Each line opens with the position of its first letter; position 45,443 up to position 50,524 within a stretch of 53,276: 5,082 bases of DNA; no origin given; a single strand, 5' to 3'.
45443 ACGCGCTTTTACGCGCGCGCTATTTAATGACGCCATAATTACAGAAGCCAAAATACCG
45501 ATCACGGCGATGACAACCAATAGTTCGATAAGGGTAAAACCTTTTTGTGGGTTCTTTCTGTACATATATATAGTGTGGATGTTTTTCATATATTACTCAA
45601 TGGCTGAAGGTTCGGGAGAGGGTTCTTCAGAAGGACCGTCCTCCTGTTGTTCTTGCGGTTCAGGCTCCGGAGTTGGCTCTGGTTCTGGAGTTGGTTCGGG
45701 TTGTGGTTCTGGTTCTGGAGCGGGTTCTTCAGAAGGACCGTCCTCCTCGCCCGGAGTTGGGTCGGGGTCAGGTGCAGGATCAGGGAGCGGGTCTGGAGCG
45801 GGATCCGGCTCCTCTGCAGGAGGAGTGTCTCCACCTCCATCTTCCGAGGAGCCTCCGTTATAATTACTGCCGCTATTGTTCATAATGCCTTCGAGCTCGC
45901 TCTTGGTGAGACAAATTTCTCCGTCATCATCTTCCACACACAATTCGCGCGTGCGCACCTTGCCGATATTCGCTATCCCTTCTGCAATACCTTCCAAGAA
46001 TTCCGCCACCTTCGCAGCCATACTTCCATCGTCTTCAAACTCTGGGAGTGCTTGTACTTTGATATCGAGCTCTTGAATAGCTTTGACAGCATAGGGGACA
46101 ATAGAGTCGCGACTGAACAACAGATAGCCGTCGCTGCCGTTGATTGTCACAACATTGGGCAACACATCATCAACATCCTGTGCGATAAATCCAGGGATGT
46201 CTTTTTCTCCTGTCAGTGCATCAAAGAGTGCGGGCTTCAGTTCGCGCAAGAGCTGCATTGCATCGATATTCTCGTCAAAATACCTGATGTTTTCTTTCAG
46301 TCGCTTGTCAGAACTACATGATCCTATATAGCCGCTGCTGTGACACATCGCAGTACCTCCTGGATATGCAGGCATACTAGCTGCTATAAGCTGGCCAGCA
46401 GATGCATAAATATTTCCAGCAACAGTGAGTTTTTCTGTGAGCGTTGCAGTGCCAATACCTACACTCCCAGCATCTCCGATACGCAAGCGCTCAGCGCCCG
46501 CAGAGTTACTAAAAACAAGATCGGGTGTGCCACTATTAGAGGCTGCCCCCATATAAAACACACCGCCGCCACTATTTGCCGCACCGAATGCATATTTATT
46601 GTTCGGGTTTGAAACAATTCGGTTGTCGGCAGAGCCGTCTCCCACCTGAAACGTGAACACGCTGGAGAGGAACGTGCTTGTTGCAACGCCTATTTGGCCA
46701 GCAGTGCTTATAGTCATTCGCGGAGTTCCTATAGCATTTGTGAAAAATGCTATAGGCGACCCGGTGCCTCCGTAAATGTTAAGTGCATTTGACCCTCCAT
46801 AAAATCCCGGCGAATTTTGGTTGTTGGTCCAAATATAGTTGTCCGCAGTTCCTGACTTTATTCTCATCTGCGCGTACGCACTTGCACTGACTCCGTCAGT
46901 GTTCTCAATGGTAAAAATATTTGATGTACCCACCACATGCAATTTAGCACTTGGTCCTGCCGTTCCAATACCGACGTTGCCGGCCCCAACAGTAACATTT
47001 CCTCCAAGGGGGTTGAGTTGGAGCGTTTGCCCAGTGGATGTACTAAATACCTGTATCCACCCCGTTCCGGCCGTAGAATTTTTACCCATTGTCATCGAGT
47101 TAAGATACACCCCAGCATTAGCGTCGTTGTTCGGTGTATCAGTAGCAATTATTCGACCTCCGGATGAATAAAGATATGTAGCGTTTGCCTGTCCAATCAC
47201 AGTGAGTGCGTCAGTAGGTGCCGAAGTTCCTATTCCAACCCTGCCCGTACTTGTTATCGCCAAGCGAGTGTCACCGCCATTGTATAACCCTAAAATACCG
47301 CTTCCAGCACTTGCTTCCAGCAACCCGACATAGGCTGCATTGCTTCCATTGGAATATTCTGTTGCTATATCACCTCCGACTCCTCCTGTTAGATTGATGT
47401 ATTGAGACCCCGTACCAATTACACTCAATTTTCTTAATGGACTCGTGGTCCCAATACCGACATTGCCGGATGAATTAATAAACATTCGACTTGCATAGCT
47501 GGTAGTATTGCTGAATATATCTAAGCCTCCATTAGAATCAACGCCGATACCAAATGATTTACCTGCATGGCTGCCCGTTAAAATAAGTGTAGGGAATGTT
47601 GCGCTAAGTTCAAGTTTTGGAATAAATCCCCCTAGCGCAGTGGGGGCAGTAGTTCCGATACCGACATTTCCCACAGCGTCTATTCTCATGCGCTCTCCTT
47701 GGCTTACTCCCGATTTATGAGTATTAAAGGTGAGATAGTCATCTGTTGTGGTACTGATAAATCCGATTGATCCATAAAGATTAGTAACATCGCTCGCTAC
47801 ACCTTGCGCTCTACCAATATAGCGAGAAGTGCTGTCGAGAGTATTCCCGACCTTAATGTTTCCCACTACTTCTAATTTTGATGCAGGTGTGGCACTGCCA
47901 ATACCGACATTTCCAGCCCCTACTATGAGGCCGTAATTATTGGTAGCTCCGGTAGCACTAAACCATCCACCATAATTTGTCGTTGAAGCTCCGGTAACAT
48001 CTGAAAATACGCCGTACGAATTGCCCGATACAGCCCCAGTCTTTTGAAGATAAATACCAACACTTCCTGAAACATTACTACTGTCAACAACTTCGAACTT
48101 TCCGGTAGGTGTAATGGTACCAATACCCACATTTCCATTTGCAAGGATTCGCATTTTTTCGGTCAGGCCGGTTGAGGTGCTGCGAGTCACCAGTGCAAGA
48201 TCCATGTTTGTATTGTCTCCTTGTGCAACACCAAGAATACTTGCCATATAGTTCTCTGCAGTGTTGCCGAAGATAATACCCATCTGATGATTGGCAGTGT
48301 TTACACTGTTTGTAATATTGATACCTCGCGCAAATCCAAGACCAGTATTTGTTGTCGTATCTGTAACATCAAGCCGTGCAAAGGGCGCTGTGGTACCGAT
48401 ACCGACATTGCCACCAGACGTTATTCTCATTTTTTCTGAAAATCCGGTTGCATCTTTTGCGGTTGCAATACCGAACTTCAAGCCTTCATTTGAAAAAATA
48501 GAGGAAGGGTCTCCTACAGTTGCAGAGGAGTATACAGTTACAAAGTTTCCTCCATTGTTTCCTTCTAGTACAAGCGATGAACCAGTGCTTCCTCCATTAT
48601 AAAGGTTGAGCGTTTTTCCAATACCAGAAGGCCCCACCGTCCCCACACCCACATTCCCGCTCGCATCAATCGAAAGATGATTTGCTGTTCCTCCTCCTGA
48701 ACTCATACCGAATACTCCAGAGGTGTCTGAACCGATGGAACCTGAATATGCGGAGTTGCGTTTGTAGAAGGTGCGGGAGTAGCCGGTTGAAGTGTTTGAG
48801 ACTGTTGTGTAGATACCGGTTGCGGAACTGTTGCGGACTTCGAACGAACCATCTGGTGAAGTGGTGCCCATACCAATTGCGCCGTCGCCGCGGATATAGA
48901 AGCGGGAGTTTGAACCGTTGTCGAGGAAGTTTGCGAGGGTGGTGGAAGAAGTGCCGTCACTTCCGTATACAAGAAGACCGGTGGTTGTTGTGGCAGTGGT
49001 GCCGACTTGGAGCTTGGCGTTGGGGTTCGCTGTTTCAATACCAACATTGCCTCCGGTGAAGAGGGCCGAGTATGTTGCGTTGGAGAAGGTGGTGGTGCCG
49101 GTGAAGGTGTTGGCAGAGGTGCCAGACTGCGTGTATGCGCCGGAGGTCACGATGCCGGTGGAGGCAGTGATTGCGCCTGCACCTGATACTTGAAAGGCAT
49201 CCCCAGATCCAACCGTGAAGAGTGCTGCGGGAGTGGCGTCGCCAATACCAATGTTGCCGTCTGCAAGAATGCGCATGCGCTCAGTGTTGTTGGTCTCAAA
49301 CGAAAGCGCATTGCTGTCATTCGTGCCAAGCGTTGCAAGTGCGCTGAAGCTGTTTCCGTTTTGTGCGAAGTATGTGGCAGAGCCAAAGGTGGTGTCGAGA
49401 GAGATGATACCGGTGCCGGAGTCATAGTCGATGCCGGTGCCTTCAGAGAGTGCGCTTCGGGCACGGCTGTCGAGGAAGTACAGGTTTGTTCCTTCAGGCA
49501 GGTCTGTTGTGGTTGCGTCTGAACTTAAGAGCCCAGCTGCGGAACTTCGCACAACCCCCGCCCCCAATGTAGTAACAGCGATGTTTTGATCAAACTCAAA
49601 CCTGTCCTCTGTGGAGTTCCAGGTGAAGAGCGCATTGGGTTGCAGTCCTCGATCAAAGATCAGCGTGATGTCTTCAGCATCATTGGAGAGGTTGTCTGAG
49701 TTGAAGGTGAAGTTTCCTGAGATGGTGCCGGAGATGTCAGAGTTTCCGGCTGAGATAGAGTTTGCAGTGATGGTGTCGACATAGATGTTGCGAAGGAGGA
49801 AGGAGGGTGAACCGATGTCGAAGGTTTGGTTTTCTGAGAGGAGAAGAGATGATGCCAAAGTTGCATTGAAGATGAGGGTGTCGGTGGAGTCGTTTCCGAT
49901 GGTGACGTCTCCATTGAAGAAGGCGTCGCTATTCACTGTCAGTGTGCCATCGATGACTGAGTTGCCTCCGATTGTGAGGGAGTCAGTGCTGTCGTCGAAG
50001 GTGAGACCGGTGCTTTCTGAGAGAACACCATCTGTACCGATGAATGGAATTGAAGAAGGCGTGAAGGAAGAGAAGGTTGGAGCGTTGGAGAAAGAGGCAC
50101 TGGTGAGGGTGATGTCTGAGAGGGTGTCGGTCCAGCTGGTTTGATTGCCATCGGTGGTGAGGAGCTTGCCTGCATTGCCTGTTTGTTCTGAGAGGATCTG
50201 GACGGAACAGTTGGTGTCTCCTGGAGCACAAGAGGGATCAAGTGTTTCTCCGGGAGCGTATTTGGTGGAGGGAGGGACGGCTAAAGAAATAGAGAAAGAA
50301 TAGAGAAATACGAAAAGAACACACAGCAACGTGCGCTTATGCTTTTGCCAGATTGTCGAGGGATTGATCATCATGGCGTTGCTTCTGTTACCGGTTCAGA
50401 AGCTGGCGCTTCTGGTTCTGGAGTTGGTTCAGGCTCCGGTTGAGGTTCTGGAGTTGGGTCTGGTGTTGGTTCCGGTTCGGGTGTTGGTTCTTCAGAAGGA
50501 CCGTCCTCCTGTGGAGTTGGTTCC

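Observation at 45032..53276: Two translationally coupled giant tail-fibre-like surface proteins in one operon with a type IV pilin, and no prophage context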

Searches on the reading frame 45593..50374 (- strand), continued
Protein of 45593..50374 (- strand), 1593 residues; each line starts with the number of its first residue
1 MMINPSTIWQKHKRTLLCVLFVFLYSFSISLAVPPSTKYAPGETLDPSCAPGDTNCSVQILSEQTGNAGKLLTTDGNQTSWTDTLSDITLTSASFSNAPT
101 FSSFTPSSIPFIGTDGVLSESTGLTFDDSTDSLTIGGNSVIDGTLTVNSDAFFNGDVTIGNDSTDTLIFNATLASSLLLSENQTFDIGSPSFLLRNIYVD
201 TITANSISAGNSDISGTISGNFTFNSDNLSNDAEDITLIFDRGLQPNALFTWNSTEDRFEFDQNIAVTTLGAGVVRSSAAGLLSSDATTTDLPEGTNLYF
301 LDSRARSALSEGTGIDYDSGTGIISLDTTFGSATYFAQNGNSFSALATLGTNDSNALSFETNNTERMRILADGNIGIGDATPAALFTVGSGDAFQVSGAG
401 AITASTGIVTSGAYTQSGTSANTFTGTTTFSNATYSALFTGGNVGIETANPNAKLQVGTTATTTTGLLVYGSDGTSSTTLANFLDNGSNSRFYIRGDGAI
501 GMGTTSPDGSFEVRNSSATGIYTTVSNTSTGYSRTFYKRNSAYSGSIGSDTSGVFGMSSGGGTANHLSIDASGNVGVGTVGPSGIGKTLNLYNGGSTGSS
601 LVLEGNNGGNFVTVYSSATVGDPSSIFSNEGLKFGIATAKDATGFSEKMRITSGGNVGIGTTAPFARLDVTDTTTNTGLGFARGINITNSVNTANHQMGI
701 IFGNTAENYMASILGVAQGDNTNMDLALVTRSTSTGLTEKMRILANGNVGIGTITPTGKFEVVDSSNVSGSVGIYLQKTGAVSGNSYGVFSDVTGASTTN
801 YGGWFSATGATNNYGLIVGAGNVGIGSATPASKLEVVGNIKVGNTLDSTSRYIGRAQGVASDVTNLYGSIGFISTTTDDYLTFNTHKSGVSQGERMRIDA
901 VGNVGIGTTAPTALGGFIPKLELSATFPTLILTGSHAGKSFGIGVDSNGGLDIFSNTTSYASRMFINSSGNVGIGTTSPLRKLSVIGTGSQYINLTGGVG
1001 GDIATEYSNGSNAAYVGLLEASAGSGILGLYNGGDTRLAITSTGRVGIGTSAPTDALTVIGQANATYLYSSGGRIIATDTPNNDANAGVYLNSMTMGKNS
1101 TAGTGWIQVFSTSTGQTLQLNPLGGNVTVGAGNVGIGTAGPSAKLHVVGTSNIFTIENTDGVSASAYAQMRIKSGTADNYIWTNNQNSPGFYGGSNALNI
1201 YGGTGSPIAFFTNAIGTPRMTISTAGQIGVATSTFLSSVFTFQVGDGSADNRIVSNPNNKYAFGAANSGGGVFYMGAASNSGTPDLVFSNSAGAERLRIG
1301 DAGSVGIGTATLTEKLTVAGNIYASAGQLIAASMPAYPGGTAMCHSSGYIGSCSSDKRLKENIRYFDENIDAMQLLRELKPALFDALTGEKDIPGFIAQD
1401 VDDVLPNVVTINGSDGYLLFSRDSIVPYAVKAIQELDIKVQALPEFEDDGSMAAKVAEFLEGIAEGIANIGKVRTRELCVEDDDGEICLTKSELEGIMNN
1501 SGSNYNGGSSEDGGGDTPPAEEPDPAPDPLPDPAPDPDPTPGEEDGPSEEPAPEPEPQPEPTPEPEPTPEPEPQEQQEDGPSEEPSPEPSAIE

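Call 46: find_encoding_contigs(protein=P0004, flank=10000, max_places=3)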
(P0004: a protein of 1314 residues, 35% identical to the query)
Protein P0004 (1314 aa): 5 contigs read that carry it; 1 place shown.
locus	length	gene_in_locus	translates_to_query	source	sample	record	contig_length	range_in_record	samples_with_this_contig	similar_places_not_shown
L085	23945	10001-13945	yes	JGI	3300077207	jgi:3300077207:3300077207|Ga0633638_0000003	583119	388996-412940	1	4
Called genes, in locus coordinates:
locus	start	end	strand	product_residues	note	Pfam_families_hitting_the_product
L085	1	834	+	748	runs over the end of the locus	PF00005:ABC_tran (faint), PF02463:SMC_N, PF13175:AAA_15, PF13476:AAA_23, PF13304:AAA_21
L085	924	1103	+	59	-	-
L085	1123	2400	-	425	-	PF01225:Mur_ligase, PF08245:Mur_ligase_M, PF02875:Mur_ligase_C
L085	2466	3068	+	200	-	-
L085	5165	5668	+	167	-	PF02643:DUF192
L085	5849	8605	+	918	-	PF03477:ATP-cone, PF00317:Ribonuc_red_lgN, PF02867:Ribonuc_red_lgC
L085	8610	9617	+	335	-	PF00268:Ribonuc_red_sm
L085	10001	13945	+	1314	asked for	PF05658:YadA_head (faint), PF13884:Peptidase_S74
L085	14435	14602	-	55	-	-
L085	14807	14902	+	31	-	-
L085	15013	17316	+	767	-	PF07517:SecA_DEAD, PF01043:SecA_PP_bind, PF21090:P-loop_SecA, PF07516:SecA_SW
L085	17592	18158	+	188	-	-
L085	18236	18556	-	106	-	-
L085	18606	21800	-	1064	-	PF02811:PHP, PF07733:DNA_pol3_alpha, PF17657:DNA_pol3_finger, PF14579:HHH_6, PF01336:tRNA_anti-codon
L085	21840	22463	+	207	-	PF01351:RNase_HII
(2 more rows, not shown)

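Call 54: find_encoding_contigs(protein=P0012, flank=10000, max_places=2)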
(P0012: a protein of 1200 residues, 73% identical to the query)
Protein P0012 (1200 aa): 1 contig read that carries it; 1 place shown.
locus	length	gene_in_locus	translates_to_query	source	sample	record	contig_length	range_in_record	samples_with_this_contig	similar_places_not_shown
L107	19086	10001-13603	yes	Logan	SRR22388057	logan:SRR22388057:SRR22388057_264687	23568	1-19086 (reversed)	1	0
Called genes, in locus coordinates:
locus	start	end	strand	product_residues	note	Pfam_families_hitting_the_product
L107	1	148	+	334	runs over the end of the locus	PF11276:DUF3078, PF04338:DUF481 (weak)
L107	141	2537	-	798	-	PF19313:DUF5916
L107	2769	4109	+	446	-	PF02881:SRP54_N, PF00448:SRP54, PF02978:SRP_SPB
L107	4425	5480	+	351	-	PF00493:MCM (faint), PF13541:ChlI, PF05496:RuvB_N (faint), PF00158:Sigma54_activat (faint), PF01078:Mg_chelatase, PF07728:AAA_5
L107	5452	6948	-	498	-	PF00239:Resolvase, PF07508:Recombinase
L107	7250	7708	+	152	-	PF04002:RadC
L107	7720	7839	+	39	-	-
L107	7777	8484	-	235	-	PF01555:N6_N4_Mtase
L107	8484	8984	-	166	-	-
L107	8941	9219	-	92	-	-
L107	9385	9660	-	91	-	-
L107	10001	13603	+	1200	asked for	PF13884:Peptidase_S74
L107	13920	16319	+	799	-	PF02463:SMC_N, PF13166:AAA_13, PF13175:AAA_15 (faint), PF13304:AAA_21 (faint), PF13166:AAA_13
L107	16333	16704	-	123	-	PF20137:BubE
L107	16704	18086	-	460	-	PF00899:ThiF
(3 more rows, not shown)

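Call 55: find_encoding_contigs(protein=P0033, flank=10000, max_places=2)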
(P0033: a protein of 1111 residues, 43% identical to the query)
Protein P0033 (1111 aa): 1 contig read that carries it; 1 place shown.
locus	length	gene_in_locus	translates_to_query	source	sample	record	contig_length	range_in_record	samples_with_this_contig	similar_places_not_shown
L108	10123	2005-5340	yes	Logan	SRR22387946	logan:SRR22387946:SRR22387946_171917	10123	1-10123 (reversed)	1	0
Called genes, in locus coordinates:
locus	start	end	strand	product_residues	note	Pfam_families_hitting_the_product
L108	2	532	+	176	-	?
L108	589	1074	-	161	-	-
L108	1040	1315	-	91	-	-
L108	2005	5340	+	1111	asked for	PF13884:Peptidase_S74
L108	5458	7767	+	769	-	PF02463:SMC_N (faint), PF13166:AAA_13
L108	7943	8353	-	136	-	PF20137:BubE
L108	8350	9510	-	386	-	PF20590:DUF6791, PF00899:ThiF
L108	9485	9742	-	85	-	PF14452:Multi_ubiq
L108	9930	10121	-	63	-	?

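Call 56: find_encoding_contigs(protein=P0014, flank=10000, max_places=2)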
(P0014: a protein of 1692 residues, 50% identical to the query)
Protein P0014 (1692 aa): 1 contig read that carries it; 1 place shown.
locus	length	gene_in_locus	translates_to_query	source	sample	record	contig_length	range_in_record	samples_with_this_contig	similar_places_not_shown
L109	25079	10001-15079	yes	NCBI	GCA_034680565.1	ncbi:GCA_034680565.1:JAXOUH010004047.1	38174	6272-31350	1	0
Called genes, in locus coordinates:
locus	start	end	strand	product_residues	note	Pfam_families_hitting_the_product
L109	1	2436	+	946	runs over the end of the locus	PF01471:PG_binding_1 (weak)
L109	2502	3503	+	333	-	PF00188:CAP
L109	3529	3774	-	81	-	-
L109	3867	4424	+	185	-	PF04011:LemA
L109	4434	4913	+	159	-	PF00293:NUDIX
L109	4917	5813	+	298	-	PF01435:Peptidase_M48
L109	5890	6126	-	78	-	-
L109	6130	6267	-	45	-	-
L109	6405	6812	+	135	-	PF00903:Glyoxalase, PF06983:3-dmu-9_3-mt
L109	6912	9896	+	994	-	PF00580:UvrD-helicase, PF13245:AAA_19, PF13361:UvrD_C, PF12705:PDDEXK_1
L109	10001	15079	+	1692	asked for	PF13884:Peptidase_S74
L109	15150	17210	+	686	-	PF02518:HATPase_c, PF00204:DNA_gyraseB, PF01751:Toprim, PF00986:DNA_gyraseB_C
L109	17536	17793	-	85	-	-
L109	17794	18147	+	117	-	-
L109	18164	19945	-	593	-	PF07973:tRNA_SAD, PF00587:tRNA-synt_2b, PF03129:HGTP_anticodon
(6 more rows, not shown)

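Call 84: search_protein_families(library=ncbifam, proteins=[window:45593-50374:-], max_evalue=0.01)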
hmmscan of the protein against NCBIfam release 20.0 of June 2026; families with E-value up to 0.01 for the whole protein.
window:45593-50374:- (1593 aa): 0 families

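Call 97: search_dna_similar(query=window:45593-50371:-, collection=phages, mode=protein, max_rows=15)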
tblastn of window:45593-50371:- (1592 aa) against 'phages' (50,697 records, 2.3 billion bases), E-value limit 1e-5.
Records with a match: 128; places in all: 137; records where one place covers at least 80% of the query: 0.
Best place of each record, by identity: <60% 128.
By first word of the organism name: Streptococcus 90; Synechococcus 17; Pelagibacter 11; Cyanophage 4; Prochlorococcus 2; Vibrio 2; Roseobacter 1; Bacteriophage 1.
By host as written in the record: Synechococcus sp. 6; Candidatus Pelagibacter sp H2P3alpha 6; Candidatus Pelagibacter sp. HTCC7211 4; Synechococcus sp. WH8017 4; Synechococcus sp. WH 7803 4; Streptococcus mitis 4; Streptococcus pneumoniae 3; Synechococcus sp. KSHK05 2; and 79 more.
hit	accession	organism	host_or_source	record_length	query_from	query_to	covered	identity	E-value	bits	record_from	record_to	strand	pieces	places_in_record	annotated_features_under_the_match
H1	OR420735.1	Pelagibacter phage HTVC168P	Candidatus Pelagibacter sp. HTCC7211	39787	484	1442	56%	26.3%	6e-16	160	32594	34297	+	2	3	hypothetical protein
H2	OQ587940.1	Synechococcus phage S-CRES2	Synechococcus sp.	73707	297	1065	48%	27.0%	2e-22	111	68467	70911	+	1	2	chaperone of endosialidase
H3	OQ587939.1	Synechococcus phage S-CRES1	Synechococcus sp.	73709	297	1065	48%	26.5%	2e-21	108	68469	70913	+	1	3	chaperone of endosialidase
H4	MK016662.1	Synechococcus phage S-B28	Synechococcus sp. KSHK05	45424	353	1056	41%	30.2%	7e-11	136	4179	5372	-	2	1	hypothetical protein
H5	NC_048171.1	Synechococcus phage S-B28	Synechococcus sp. KSHK05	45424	353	1056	41%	30.2%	7e-11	136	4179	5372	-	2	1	tail fiber protein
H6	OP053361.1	Cyanophage S-TIM61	Synechococcus sp. CC9605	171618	363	932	36%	26.5%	1e-9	70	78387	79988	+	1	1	virion structural protein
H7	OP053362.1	Cyanophage S-TIM54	Parasynechococcus marenigrum WH 8102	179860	363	932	36%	26.2%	4e-6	58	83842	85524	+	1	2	virion structural protein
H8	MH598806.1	Pelagibacter phage HTVC119P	Candidatus Pelagibacter sp. HTCC7211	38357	803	1442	28%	31.3%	7e-11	133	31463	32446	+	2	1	hypothetical protein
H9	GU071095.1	Synechococcus phage S-SM2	Synechococcus sp. WH8017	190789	554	1075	33%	24.8%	2e-6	59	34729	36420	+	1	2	phage tail fiber-like protein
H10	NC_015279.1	Synechococcus phage S-SM2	Synechococcus sp. WH8017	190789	554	1075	33%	24.8%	2e-6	59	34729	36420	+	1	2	tail fiber protein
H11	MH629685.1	Synechococcus virus S-PRM1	Synechococcus sp. WH 7803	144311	893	1409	32%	25.0%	3e-8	65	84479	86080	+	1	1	putative tail fiber-like protein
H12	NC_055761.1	Synechococcus virus S-PRM1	Synechococcus sp. WH 7803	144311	893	1409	32%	25.0%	3e-8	65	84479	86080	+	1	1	tail fiber protein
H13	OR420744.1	Pelagibacter phage HTVC134P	Candidatus Pelagibacter sp. HTCC7211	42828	626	1061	27%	28.5%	5e-12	77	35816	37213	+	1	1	hypothetical protein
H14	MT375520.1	Pelagibacter phage Bylgja EXVC010P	Candidatus Pelagibacter sp H2P3alpha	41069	960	1442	30%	25.7%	3e-11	75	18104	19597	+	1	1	hypothetical protein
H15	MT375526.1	Pelagibacter phage Himinglaeva EXVC011P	Candidatus Pelagibacter sp H2P3alpha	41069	960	1442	30%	25.7%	3e-11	75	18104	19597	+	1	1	hypothetical protein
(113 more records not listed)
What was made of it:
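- Closest known: Phage tail fibres and tailspikes with a C-terminal intramolecular chaperone. Different: At most 31% identity over at most 56% of the length to any deposited phage (call 97).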

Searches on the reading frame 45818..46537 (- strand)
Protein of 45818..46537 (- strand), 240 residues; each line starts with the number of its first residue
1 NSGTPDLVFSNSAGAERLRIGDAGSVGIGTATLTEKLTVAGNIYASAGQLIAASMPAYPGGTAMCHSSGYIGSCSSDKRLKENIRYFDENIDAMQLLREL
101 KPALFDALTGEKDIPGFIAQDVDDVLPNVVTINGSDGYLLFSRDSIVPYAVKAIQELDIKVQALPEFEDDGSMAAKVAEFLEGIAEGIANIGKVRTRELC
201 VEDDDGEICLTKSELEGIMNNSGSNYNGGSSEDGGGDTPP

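Call 70: predict_structure(alignment_id=A4)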
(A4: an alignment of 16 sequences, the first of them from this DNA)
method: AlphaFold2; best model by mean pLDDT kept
length: 240 residues; sequences in the alignment: 16
mean_pLDDT: 62.3   pTM: 0.43
mean pLDDT of the five models: 62.3, 58.2, 56.5, 56.4, 53.3
residues with pLDDT >= 90: 27; 70-90: 81; 50-70: 37; < 50: 95
segments of 3 or more residues with pLDDT < 50: 1-64, 66-73, 186-193, 225-239
pLDDT, mean of each block of 10 residues (from residue 1): 30 33 34 40 34 32 45 56 76 92 84 87 92 85 83 88 68 63 52 59 84 81 52 45
secondary structure, 60 per line:
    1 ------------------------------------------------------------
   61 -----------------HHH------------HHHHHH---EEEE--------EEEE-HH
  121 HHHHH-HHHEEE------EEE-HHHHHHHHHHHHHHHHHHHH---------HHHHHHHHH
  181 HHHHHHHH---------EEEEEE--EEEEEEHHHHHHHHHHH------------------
elements in order: H93-98 E102-105 E114-117 H119-125 E130-132 E139-141 H143-162 H172-188 E198-203 E206-211 H212-222

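Call 72: fold_search(model_id=the predicted structure, library=pdb)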
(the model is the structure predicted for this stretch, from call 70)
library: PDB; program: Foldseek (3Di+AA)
matches with E <= 10: 199; with E <= 0.001: 3
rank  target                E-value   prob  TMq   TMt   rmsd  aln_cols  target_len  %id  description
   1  7dc3_B                1.5e-04  1.00  0.32  0.53   6.7       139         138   19  Crystal structure of the MyRF ICA domain (released 2021-08-25)
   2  7dc3_C                3.2e-04  1.00  0.28  0.45   8.2       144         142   18  Crystal structure of the MyRF ICA domain (released 2021-08-25)
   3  7dc3_A                3.9e-04  1.00  0.30  0.46   7.8       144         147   19  Crystal structure of the MyRF ICA domain (released 2021-08-25)
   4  3gw6_B                1.5e-01  0.51  0.26  0.25  19.2       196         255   12  Intramolecular Chaperone (released 2010-02-02)
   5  3gw6_F                2.4e-01  0.44  0.26  0.24  18.5       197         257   11  Intramolecular Chaperone (released 2010-02-02)
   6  9m0p_CA               2.4e-01  0.13  0.12  0.07  18.4       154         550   11  Cryo-EM structure of human 80S ribosome in complex with montanine (released 2026-01-14)
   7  3gw6_D                2.9e-01  0.41  0.25  0.24  19.2       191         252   12  Intramolecular Chaperone (released 2010-02-02)
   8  3gw6_C                3.5e-01  0.38  0.26  0.25  17.3       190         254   13  Intramolecular Chaperone (released 2010-02-02)
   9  3gw6_E                3.5e-01  0.38  0.27  0.26  14.7       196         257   14  Intramolecular Chaperone (released 2010-02-02)
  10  3gw6_A                4.3e-01  0.28  0.26  0.25  17.6       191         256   13  Intramolecular Chaperone (released 2010-02-02)
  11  6hiv_BN               5.8e-01  0.09  0.16  0.17  22.9       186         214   12  Cryo-EM structure of the Trypanosoma brucei mitochondrial ribosome - This entry contains the complete mitoribosome (released 2018-10-03)
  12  6hix_BN               5.8e-01  0.09  0.16  0.17  22.9       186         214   13  Cryo-EM structure of the Trypanosoma brucei mitochondrial ribosome - This entry contains the large mitoribosomal subu (released 2018-09-26)
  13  2a07_I                9.7e-01  0.10  0.10  0.19  11.1        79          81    8  Crystal Structure of Foxp2 bound Specifically to DNA. (released 2006-01-31)
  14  5xf8_C                1.2e+00  0.06  0.11  0.07  28.2       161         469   12  Cryo-EM structure of the Cdt1-MCM2-7 complex in AMPPNP state (released 2017-05-03)
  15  3c3l_A                1.2e+00  0.06  0.11  0.04  17.2       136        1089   11  X-ray crystal structure of the N4 mini-vRNAP P2 promoter complex (released 2008-12-09)
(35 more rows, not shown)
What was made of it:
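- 46055..46312 (-): ORF-B S74 intramolecular chaperone/autoprotease domain. Predicted catalytic Ser1355 and Lys1360 (SDKRLK). Foldseek top hit is the MyRF ICA domain 7DC3 at E 1.5e-4, then 3GW6 (calls 70, 72).
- On Peptidase_S74 / intramolecular chaperone auto-processing domain: The Foldseek top hits are the MyRF ICA domain 7DC3 (E 1.5e-4, prob 1.0), then the endosialidase chaperone 3GW6, weakly (calls 70, 72).
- Closest known: MyRF. Same: Best structural match of the modelled C-terminal domain (Foldseek E 1.5e-4, call 72).
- The S74 fold is confirmed by AF2 plus Foldseek (MyRF ICA 7DC3, E 1.5e-4; calls 70, 72).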
